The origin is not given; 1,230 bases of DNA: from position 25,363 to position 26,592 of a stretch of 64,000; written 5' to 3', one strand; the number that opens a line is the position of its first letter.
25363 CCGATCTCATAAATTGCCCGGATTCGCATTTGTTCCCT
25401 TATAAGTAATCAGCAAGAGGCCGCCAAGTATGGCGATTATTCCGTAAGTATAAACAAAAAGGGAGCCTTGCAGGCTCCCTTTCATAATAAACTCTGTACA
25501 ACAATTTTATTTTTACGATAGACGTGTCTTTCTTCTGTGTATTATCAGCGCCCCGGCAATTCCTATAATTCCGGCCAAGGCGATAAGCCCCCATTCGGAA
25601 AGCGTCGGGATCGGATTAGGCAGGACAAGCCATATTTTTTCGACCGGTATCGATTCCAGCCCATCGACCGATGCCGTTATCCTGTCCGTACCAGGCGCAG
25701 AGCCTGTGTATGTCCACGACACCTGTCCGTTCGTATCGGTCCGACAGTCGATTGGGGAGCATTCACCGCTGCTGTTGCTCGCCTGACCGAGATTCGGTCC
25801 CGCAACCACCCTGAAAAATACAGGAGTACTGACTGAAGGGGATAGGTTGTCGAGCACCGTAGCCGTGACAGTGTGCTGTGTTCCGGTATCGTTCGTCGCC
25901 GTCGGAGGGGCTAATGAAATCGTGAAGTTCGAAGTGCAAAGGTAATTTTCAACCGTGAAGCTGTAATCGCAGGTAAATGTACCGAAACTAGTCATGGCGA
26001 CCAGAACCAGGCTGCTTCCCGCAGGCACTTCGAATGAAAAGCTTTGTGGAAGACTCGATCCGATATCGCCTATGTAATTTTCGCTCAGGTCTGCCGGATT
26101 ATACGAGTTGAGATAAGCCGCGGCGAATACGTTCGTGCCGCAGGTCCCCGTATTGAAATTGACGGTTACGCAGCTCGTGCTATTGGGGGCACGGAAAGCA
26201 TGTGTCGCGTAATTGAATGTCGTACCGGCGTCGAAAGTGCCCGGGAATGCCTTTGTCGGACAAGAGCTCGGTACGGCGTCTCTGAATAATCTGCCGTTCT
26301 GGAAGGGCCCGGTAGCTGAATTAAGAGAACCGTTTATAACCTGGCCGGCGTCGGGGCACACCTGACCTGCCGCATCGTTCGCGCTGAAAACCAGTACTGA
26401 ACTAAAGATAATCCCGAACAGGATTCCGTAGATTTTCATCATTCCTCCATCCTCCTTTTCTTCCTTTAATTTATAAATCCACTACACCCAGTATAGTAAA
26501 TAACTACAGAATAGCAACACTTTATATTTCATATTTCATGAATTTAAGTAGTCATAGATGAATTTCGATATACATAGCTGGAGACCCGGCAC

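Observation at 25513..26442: IPTL-CTERM sorting-signal protein (1 of 3 in the window) without a linked sorting enzyme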

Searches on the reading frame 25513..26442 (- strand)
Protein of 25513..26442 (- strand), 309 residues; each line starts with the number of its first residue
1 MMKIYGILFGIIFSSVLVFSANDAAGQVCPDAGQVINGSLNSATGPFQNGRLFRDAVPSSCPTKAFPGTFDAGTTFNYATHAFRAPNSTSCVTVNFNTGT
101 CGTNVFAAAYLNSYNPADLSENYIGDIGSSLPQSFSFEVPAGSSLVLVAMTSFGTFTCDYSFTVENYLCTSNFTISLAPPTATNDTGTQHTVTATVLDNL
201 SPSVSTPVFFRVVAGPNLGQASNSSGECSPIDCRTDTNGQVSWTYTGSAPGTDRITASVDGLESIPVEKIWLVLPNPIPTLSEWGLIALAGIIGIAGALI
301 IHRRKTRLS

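Call 4: search_protein_families(library=ncbifam, proteins=[window:25513-26442:-], max_evalue=1)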
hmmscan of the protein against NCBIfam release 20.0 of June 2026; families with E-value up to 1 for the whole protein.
window:25513-26442:- (309 aa): 2 families
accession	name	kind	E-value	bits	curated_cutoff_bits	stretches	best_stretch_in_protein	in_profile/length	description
TIGR04174.1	IPTL_CTERM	subfamily_domain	1.6e-07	31.4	20.5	1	278-299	1-22/27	IPTL-CTERM sorting domain-containing protein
NF033207.2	midcut_by_XrtH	subfamily_domain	7.6e-06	26.1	45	1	274-306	33-65/175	midcut-by-XrtH protein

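Call 5: search_protein_families(library=pfam, proteins=[window:25513-26442:-], max_evalue=1)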
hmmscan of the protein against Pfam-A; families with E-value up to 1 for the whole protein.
window:25513-26442:- (309 aa): 4 families
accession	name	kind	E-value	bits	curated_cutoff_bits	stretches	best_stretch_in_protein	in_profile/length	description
PF18203.6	IPTL-CTERM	-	6.1e-08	32.8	20.8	1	277-299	2-24/28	IPTL-CTERM motif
PF02369.22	Big_1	-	9.4e-05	22.9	34.9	1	174-264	3-85/93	Bacterial Ig-like domain (group 1)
PF09134.16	Invasin_D3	-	0.0019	19.1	33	1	172-262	4-85/98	Invasin, domain 3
PF06572.17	DUF1131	-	0.27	11.5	21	1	226-270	122-166/170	Protein of unknown function (DUF1131)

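Call 9: find_encoding_contigs(protein=window:25513-26442:-, flank=10000, max_places=6)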
Protein window:25513-26442:- (309 aa): 11 contigs read that carry it; 6 places shown.
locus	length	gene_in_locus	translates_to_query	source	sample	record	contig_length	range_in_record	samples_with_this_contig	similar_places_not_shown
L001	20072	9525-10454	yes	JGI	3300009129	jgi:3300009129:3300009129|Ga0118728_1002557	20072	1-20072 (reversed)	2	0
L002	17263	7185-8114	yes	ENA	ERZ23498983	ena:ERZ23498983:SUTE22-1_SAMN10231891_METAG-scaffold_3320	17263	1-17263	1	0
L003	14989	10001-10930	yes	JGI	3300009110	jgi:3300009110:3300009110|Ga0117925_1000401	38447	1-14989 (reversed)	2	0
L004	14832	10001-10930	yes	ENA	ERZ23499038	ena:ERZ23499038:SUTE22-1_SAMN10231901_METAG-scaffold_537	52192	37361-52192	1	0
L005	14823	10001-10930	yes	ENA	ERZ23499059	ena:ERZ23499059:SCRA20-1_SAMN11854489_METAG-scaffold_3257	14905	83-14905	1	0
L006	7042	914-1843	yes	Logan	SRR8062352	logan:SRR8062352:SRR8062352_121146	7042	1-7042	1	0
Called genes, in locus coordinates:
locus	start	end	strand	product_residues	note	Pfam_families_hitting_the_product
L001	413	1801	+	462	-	PF07992:Pyr_redox_2, PF13450:NAD_binding_8 (weak), PF13454:NAD_binding_9 (weak)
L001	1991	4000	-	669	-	PF23161:HTH_RNase_II, PF00773:RNB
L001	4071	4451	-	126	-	PF17263:DUF5329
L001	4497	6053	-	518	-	PF13231:PMT_2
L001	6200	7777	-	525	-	PF06418:CTP_synth_N, PF00117:GATase, PF07722:Peptidase_C26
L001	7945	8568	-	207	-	PF01725:Ham1p_like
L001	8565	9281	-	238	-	PF01138:RNase_PH, PF03725:RNase_PH_C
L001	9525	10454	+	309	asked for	PF18203:IPTL-CTERM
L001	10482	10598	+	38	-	-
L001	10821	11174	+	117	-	-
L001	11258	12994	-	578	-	PF00916:Sulfate_transp, PF01740:STAS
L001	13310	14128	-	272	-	PF01061:ABC2_membrane, PF12698:ABC2_membrane_3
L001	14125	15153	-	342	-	PF00005:ABC_tran, PF13304:AAA_21, PF13732:DrrA1-3_C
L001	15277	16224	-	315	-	PF00248:Aldo_ket_red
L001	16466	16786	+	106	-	PF12840:HTH_20, PF01022:HTH_5 (weak)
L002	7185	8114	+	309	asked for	PF18203:IPTL-CTERM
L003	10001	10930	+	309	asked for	PF18203:IPTL-CTERM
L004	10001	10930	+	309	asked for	PF18203:IPTL-CTERM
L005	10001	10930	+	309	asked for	PF18203:IPTL-CTERM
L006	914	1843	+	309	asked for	PF18203:IPTL-CTERM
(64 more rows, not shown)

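Call 32: list_cluster_members(proteins=[window:25513-26442:-, window:51842-52354:-, window:57048-57872:-, window:26686-27402:+, window:28154-29767:+, window:38324-39232:+])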
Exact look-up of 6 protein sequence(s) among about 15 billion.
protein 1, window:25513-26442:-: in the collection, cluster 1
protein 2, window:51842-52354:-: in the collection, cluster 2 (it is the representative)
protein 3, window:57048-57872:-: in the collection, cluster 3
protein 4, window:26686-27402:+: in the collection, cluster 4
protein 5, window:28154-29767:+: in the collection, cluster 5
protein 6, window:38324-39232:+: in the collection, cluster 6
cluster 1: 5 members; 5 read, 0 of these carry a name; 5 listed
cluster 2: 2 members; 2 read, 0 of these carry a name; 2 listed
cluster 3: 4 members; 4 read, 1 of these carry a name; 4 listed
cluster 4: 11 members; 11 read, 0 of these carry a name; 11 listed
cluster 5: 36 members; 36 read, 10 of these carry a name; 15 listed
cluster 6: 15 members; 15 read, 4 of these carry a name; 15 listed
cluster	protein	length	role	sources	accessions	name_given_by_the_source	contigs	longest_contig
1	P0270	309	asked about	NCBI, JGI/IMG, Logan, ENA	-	-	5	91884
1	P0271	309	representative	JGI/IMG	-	-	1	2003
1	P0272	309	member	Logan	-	-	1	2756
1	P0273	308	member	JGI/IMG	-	-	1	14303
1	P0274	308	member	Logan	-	-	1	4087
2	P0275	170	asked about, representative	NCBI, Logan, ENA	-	-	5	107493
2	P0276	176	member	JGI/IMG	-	-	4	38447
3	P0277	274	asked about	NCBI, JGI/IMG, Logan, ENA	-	-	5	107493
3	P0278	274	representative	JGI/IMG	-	hypothetical protein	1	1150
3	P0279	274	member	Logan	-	-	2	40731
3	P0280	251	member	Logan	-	-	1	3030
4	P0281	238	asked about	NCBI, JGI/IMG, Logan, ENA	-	-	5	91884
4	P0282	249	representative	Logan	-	-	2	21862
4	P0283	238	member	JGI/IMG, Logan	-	-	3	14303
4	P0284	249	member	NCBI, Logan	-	-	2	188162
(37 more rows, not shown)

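Call 53: find_homologous_proteins(query=window:25513-26442:-, max_evalue=0.001)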
Query window:25513-26442:- (309 aa): 121 proteins with E <= 0.001 among 4965 candidates; the best 120 are listed.
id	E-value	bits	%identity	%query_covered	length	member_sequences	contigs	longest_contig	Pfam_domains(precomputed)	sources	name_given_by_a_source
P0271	2.5e-194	663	96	100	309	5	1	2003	PF18203.7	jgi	-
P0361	8.9e-170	582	85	100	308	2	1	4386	PF18203.7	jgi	-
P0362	7.9e-164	562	82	100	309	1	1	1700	PF02369.23,PF18203.7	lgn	-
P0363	1.6e-128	446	66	100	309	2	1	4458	PF18203.7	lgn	-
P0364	5.3e-89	317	53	98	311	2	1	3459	PF02369.23,PF18203.7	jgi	-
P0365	1.2e-88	316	53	98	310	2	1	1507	PF02369.23,PF18203.7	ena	-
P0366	4.1e-88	314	52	99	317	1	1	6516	PF02369.23,PF18203.7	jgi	jgi:IPTL-CTERM motif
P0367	4.3e-88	314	56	90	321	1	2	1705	PF02369.23,PF18203.7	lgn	-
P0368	4.5e-84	301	50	98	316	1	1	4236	PF02369.23,PF18203.7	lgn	-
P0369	1.8e-83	299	52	98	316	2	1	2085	PF18203.7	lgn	-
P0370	5.5e-81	290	52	93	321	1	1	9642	PF02369.23,PF18203.7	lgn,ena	-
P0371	4.6e-78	281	52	92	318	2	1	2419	PF02369.23,PF18203.7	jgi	jgi:hypothetical protein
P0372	1.5e-66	243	54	75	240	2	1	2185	PF02369.23,PF18203.7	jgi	-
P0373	3.3e-53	199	56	42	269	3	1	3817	PF18203.7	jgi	-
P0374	1.2e-52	197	55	47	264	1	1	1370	PF02369.23,PF18203.7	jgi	-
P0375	1.3e-51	194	54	42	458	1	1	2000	PF26549.1,PF18203.7,PF07676.19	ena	-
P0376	4.1e-51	192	56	42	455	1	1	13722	PF22494.4,PF10282.16,PF21783.3,PF18203.7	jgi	-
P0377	1.7e-50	190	53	47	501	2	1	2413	PF12810.14,PF18203.7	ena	-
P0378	4.1e-46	176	53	46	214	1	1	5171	PF18203.7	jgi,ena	-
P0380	1.7e-37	148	58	43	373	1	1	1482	PF18203.7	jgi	-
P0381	8.4e-36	142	57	45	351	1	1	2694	PF18203.7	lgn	-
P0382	9.0e-36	142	57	42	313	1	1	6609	PF18203.7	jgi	jgi:hypothetical protein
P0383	1.5e-35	141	47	55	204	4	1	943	-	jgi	jgi:hypothetical protein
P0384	1.8e-35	141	57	43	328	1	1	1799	PF18203.7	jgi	jgi:hypothetical protein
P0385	7.0e-35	139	50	46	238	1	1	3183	PF18203.7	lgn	-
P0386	3.1e-34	137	58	43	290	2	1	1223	PF18203.7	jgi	jgi:hypothetical protein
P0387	6.1e-34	136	54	42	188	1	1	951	PF18203.7,PF01436.28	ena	-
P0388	1.1e-33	135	56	43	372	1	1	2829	PF18203.7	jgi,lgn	-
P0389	1.1e-33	135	54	42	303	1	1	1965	PF18203.7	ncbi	-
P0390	1.3e-33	135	56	43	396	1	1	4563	PF12810.14,PF18203.7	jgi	-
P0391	2.4e-33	134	57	42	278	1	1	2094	PF02369.23,PF18203.7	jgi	-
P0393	5.6e-33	133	56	44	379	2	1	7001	PF18203.7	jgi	-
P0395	6.7e-33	132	43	55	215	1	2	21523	PF18203.7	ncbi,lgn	-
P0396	8.2e-33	132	53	44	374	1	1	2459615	PF18203.7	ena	-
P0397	1.2e-32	132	56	42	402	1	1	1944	PF17170.11,PF01731.27,PF26984.1,PF18203.7,PF01436.28,PF06739.18,PF08450.19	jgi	-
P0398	1.7e-32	131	53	42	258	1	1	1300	PF18203.7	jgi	jgi:hypothetical protein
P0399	1.8e-32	131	54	42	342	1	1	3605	PF18203.7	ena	-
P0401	2.2e-32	131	47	46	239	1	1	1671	PF18203.7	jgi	jgi:hypothetical protein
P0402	4.9e-32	130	55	42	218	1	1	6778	PF18203.7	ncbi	-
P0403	4.9e-32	130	46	47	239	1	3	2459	PF18203.7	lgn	-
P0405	9.6e-32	129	54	42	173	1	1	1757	PF18203.7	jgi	-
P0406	2.0e-31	128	44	48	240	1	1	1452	PF18203.7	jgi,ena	-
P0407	2.2e-31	127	53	42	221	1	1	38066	PF18203.7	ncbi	-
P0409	2.7e-31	127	47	50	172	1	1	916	PF18203.7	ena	-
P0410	4.1e-31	127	54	43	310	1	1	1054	PF18203.7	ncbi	-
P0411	5.3e-31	126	53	42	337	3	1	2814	PF12810.14,PF18203.7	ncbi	-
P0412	8.8e-31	126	56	42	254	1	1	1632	PF12810.14,PF18203.7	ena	-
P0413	9.3e-31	125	46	48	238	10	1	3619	PF18203.7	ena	-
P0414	1.8e-30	125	49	50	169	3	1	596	PF18203.7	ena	-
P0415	2.2e-30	124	49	47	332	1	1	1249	PF18203.7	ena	-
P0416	2.8e-30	124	45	47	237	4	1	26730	PF18203.7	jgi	jgi:hypothetical protein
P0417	5.8e-30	123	47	46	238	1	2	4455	PF18203.7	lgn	-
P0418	5.9e-30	123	53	43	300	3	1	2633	PF02369.23,PF18203.7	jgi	jgi:hypothetical protein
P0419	9.8e-30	122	45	46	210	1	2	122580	-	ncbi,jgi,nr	ncbi:MAG: hypothetical protein C4518_08325 [Desulfobacteraceae bacterium]|nr:MAG: hypothetical prote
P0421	1.1e-29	122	53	44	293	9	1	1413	PF02369.23,PF18203.7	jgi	-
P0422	1.3e-29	122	52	42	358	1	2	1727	PF18203.7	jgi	-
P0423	1.6e-29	121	49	42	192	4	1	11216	PF18203.7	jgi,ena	-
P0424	1.6e-29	121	51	45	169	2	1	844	PF18203.7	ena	-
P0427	7.7e-29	119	44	47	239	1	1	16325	PF18203.7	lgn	-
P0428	9.6e-29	119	55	38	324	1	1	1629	PF18203.7,PF01483.28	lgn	-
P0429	1.0e-28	119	47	45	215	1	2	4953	PF18203.7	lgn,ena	-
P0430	1.5e-28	118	48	50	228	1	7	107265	-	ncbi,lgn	-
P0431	1.7e-28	118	52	43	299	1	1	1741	PF18203.7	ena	-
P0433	2.3e-28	118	51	42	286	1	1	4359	PF18203.7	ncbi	-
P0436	1.2e-27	115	51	42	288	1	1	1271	PF18203.7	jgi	-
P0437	2.5e-27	114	54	37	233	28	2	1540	PF18203.7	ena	-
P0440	1.2e-26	112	44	46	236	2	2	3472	PF18203.7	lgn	-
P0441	1.4e-26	112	50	44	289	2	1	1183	PF18203.7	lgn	-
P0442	1.7e-26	111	49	44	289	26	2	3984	PF18203.7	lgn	-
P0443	3.0e-26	111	50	42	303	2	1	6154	PF22494.4,PF21783.3,PF18203.7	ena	-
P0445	4.8e-25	107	45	43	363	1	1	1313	PF18203.7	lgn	-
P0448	2.1e-24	105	45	43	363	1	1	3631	PF18203.7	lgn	-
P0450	3.9e-23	100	46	43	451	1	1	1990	PF18203.7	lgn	-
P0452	6.3e-22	96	50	33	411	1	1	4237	PF18203.7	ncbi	-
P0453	1.9e-21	95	47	41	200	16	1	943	PF18203.7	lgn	-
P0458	2.8e-18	84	46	38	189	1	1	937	PF07589.17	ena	-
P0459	2.9e-18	84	43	34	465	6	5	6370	PF18203.7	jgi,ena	-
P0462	4.8e-16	77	37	55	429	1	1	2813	PF18203.7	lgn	-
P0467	2.5e-14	71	41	34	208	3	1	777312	PF18203.7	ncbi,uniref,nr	ncbi:IPTL-CTERM sorting domain-containing protein [Brevundimonas lutea]|uniref:IPTL-CTERM sorting do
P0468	2.4e-13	68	38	51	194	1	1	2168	PF07589.17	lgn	-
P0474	1.1e-10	60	42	37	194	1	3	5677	PF07589.17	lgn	-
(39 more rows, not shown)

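Call 60: predict_structure(alignment_id=A5)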
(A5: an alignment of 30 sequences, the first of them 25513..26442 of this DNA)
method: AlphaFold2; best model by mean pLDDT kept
length: 309 residues; sequences in the alignment: 30
mean_pLDDT: 86.6   pTM: 0.56
mean pLDDT of the five models: 86.6, 85.9, 84.5, 83.9, 83.4
residues with pLDDT >= 90: 195; 70-90: 79; 50-70: 20; < 50: 15
segments of 3 or more residues with pLDDT < 50: 1-3, 17-26
pLDDT, mean of each block of 10 residues (from residue 1): 51 47 50 85 92 95 93 95 89 96 97 95 97 96 93 95 87 87 91 91 89 93 84 90 94 92 89 78 81 93 78
secondary structure, 60 per line:
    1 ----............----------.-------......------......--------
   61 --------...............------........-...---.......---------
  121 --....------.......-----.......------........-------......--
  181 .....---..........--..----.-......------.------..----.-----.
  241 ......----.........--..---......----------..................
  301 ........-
elements in order: H5-16 E35-40 E47-52 E69-83 E90-97 E105-111 E123-126 E133-139 E145-151 E158-165 E173-178 E181-185 E189-198 E209-214 E240-246 E251-259 E267-272 H283-308

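Call 62: fold_search(model_id=the predicted structure, library=pdb)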
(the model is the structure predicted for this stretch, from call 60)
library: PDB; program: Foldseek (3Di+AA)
matches with E <= 10: 1965; with E <= 0.001: 24
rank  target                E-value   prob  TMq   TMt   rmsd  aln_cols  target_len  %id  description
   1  4igb_B                1.3e-04  0.92  0.19  0.15  15.3       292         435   10  Crystal structure of the N-terminal domain of the Streptococcus gordonii adhesin Sgo0707 (released 2013-06-05)
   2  7ckr_B                1.6e-04  1.00  0.28  0.36  14.9       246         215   11  Cryo-EM structure of the human MCT1/Basigin-2 complex in the presence of anti-cancer drug candidate BAY-8002 in the ou (released 2020-12-23)
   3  6lz0_B                1.7e-04  1.00  0.25  0.32  14.4       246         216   11  Cryo-EM structure of human MCT1 in complex with Basigin-2 in the presence of lactate (released 2020-12-23)
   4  4f9p_C                2.1e-04  0.98  0.21  0.28  16.1       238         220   12  Crystal Structure of the Human BTN3A1 Ectodomain in Complex with the 103.2 Single Chain Antibody (released 2012-08-08)
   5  4es9_C                3.3e-04  0.97  0.23  0.24  15.8       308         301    9  Crystal Structure of the adhesin domain of Epf from Streptococcus pyogenes in P21 (released 2012-09-19)
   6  5lx9_H                3.7e-04  0.99  0.23  0.30  14.8       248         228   12  CRYSTAL STRUCTURE OF HUMAN ADIPONECTIN RECEPTOR 2 IN COMPLEX WITH A C18 FREE FATTY ACID AT 2.4 ANGSTROM RESOLUTION (released 2017-03-22)
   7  4es8_B                3.9e-04  0.97  0.24  0.24  15.5       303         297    9  Crystal Structure of the adhesin domain of Epf from Streptococcus pyogenes in P212121 (released 2012-09-19)
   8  4es9_D                4.4e-04  0.95  0.24  0.24  14.9       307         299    9  Crystal Structure of the adhesin domain of Epf from Streptococcus pyogenes in P21 (released 2012-09-19)
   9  8pmz_D                4.4e-04  0.92  0.19  0.25  14.2       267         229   10  HEV gt3 P domain in complex with glycan-insensitive nAb p61.15 (released 2024-07-10)
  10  3gm8                  4.6e-04  0.75  0.18  0.09  14.1       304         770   11  Crystal structure of a beta-glycosidase from Bacteroides vulgatus (released 2009-03-31)
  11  4uid_A                6.5e-04  1.00  0.26  0.38  15.9       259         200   13  Crystal structure of the S-layer protein SbsC domains 4 and 5 (released 2016-04-13)
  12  7jtr_F                6.8e-04  0.99  0.23  0.30  15.3       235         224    8  Complex of maltose-binding protein (MBP) with single-chain Fv (scFv) (released 2021-05-05)
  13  5gru_L                6.8e-04  0.97  0.22  0.29  16.6       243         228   12  Structure of mono-specific diabody (released 2016-10-12)
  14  8y0y_D                6.8e-04  0.90  0.20  0.26  14.9       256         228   11  Cryo-EM structure of the 123-316 scDb/PT-RBD complex (released 2024-07-17)
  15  4es8_A                7.2e-04  0.96  0.25  0.25  15.0       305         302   10  Crystal Structure of the adhesin domain of Epf from Streptococcus pyogenes in P212121 (released 2012-09-19)
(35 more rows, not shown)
